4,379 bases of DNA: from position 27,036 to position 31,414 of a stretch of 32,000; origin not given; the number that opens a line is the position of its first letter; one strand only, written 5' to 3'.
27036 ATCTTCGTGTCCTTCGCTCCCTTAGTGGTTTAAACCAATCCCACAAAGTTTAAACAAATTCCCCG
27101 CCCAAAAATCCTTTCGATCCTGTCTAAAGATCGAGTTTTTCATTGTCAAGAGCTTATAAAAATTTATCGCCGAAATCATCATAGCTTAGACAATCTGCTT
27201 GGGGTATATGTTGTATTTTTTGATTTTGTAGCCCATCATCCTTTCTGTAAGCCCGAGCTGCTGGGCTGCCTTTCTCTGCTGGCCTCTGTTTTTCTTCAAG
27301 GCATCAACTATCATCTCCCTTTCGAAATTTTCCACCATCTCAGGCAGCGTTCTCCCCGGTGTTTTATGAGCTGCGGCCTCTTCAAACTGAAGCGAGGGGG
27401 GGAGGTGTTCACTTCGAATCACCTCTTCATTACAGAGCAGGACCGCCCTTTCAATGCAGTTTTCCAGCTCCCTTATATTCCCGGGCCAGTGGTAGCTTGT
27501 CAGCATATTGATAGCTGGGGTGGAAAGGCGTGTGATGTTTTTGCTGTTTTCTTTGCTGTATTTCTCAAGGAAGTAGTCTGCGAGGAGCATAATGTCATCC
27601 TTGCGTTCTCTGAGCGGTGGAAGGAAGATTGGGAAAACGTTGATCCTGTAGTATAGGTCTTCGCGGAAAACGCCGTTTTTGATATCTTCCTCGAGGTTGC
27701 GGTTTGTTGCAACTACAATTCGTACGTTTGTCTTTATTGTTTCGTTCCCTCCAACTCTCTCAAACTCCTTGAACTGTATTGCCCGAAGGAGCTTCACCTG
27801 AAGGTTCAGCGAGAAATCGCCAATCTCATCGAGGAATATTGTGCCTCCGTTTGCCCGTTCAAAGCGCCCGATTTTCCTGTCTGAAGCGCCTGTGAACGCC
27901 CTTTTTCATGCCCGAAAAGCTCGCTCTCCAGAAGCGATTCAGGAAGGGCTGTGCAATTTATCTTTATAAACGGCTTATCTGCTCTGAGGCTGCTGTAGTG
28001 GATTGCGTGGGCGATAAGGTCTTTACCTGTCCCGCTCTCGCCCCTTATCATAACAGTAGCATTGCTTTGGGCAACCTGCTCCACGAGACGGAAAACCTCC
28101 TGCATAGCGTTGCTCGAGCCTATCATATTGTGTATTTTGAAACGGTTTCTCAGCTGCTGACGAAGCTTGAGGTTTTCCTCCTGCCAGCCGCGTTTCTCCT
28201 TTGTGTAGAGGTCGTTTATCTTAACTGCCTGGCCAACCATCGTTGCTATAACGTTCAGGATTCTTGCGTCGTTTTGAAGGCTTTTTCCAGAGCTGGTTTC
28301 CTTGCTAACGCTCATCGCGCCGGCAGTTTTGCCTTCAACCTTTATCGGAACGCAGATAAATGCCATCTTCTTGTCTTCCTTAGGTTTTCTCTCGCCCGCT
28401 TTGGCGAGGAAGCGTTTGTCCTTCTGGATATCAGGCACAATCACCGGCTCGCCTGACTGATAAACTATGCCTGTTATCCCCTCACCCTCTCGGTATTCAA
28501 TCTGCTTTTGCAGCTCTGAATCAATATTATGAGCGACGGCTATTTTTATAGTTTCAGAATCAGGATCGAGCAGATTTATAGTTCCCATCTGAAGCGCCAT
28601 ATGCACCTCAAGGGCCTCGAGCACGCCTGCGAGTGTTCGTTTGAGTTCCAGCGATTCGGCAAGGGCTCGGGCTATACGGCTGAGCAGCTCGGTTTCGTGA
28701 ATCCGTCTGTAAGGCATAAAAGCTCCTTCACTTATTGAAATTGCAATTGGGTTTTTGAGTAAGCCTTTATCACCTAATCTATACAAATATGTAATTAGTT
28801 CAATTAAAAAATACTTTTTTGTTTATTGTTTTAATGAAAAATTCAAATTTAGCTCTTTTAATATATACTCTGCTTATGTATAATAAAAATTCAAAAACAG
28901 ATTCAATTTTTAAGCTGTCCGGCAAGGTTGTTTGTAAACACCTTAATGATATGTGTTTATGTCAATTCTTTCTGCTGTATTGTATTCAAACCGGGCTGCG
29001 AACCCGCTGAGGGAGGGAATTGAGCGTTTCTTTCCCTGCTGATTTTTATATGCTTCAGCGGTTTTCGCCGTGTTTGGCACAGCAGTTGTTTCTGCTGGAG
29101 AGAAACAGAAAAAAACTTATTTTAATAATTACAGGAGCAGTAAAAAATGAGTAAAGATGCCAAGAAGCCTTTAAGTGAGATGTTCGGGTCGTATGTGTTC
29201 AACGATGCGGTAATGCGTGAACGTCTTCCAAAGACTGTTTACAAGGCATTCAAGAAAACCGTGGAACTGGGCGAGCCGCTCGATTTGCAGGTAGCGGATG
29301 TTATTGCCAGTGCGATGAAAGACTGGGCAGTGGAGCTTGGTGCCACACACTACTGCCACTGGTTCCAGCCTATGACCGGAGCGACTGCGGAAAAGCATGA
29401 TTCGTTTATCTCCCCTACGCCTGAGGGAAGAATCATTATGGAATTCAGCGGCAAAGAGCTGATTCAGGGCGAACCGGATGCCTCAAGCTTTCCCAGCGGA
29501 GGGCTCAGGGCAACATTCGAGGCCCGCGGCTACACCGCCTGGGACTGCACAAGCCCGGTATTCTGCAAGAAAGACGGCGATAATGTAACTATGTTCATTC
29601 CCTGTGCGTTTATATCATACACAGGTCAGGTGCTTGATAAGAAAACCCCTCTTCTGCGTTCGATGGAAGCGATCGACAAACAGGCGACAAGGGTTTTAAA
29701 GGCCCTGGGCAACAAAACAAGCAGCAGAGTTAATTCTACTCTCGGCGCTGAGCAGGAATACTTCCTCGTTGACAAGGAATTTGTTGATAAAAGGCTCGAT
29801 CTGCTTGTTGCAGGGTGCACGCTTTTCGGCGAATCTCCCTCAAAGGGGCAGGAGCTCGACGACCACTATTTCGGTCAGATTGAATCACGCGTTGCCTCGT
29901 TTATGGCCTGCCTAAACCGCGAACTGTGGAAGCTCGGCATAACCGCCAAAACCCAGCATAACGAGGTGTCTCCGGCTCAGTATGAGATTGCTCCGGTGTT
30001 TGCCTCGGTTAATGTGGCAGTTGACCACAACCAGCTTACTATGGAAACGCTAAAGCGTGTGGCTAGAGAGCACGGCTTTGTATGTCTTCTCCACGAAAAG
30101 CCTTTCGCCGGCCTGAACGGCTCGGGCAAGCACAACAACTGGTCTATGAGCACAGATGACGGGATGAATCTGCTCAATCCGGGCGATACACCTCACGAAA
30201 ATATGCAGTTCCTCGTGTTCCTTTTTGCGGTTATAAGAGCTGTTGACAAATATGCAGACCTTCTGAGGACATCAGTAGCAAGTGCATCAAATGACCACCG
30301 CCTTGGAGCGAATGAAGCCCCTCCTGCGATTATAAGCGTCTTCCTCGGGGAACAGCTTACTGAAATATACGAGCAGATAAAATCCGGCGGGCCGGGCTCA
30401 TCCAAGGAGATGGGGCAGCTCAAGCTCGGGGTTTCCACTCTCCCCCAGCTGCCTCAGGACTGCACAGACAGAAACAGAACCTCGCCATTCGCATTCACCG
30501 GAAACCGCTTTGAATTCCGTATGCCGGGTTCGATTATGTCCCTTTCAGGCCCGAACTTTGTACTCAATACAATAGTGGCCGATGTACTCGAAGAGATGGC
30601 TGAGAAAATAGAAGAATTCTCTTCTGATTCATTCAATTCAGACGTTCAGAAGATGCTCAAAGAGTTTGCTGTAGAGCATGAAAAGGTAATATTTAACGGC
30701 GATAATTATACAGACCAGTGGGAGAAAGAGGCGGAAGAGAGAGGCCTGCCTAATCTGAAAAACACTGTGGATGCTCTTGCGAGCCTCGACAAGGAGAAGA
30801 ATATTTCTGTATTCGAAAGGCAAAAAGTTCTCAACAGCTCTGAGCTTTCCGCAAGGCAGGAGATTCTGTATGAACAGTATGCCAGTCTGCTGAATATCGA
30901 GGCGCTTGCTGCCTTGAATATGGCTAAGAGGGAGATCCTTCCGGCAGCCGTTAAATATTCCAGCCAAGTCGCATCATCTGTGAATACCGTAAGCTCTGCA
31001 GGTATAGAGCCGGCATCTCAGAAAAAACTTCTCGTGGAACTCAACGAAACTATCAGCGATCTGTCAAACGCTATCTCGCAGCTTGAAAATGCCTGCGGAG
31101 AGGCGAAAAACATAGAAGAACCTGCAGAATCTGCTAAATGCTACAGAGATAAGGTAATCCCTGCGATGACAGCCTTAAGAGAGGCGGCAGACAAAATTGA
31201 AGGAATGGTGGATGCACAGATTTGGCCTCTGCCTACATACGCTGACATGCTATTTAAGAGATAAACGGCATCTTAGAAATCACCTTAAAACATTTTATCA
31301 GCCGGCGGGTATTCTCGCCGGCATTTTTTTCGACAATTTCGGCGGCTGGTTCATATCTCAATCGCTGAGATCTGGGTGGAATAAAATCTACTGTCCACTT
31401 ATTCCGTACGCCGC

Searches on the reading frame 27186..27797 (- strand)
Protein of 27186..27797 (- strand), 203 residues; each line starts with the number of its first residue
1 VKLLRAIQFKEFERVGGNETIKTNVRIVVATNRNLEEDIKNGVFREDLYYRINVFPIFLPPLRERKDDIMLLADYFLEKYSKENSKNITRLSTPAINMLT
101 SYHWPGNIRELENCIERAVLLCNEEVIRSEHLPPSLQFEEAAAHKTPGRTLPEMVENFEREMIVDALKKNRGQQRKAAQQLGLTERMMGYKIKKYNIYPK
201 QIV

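Call 41: search_protein_families(library=pfam, proteins=[window:27186-27797:-], max_evalue=0.001)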
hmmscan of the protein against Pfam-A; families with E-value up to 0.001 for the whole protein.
window:27186-27797:- (203 aa): 4 families
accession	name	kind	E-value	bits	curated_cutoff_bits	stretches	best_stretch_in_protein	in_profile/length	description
PF25601.1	AAA_lid_14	-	3.4e-31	107.3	27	1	63-144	1-82/87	AAA+ ATPase lid domain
PF00158.32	Sigma54_activat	-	8.4e-19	68.3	20.2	1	2-57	112-167/168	Sigma-54 interaction domain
PF02954.25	HTH_8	-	2.2e-11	43.7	22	1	155-195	2-42/42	Bacterial regulatory protein, Fis family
PF18024.7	HTH_50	-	9.6e-08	32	27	1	149-197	2-49/50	Helix-turn-helix domain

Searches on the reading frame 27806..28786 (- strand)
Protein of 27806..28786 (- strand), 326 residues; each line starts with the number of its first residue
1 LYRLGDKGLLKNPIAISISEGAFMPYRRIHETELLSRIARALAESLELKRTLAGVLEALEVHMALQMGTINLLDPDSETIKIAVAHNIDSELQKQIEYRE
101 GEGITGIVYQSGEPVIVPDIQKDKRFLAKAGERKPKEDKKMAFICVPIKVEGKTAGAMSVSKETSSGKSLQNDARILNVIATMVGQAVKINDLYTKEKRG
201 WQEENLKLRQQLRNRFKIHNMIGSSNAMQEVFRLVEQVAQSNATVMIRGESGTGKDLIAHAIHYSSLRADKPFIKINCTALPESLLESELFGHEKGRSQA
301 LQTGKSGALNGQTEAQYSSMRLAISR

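Call 41: search_protein_families(library=pfam, proteins=[window:27806-28786:-], max_evalue=0.001)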
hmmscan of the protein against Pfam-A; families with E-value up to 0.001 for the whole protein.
window:27806-28786:- (326 aa): 6 families
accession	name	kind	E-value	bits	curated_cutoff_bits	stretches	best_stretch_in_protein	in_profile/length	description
PF00158.32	Sigma54_activat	-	8.2e-29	100.9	20.2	1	221-309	1-89/168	Sigma-54 interaction domain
PF01590.32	GAF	-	1.9e-14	54.8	22.4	1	33-188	4-133/133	GAF domain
PF13185.12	GAF_2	-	7.6e-14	52.5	28.6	1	47-188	3-135/136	GAF domain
PF14532.12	Sigma54_activ_2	-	1e-10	42.4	25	1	222-288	1-67/138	Sigma-54 interaction domain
PF06068.19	TIP49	-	1e-05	25.4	23.8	0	206-280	11-87/347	TIP49 P-loop domain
PF13492.12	GAF_3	-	5.5e-05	24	27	1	48-188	2-127/129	GAF domain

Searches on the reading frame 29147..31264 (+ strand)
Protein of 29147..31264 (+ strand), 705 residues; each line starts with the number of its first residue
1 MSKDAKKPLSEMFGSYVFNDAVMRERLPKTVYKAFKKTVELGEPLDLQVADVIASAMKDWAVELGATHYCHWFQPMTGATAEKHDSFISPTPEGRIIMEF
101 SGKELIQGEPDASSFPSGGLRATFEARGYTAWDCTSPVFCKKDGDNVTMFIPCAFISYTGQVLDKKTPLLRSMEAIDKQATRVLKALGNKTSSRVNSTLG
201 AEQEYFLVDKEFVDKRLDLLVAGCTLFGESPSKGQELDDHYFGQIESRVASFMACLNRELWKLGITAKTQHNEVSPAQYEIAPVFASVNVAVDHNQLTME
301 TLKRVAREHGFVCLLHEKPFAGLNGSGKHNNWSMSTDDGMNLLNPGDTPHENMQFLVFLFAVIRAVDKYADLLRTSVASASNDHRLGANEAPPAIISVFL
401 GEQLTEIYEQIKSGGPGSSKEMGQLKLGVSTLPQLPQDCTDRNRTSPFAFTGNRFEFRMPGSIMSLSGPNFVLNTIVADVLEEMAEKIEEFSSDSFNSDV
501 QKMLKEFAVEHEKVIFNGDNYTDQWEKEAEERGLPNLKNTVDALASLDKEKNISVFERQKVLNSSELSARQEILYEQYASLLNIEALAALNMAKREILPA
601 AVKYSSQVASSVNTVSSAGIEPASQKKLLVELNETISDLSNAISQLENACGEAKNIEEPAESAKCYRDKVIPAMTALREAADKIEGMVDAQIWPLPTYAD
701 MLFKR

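Call 41: search_protein_families(library=pfam, proteins=[window:29147-31264:+], max_evalue=0.001)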
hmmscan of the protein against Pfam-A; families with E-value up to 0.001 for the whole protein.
window:29147-31264:+ (705 aa): 3 families
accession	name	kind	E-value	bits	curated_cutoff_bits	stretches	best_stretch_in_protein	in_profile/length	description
PF12437.13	GSIII_N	-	6.7e-78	260.3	25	1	10-172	2-160/160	Glutamine synthetase type III N terminal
PF18318.6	Gln-synt_C-ter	-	7.3e-40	135.9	22.7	1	500-615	2-117/118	Glutamine synthetase C-terminal domain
PF00120.29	Gln-synt_C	-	1.2e-18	67.8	24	1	190-350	15-171/344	Glutamine synthetase, catalytic domain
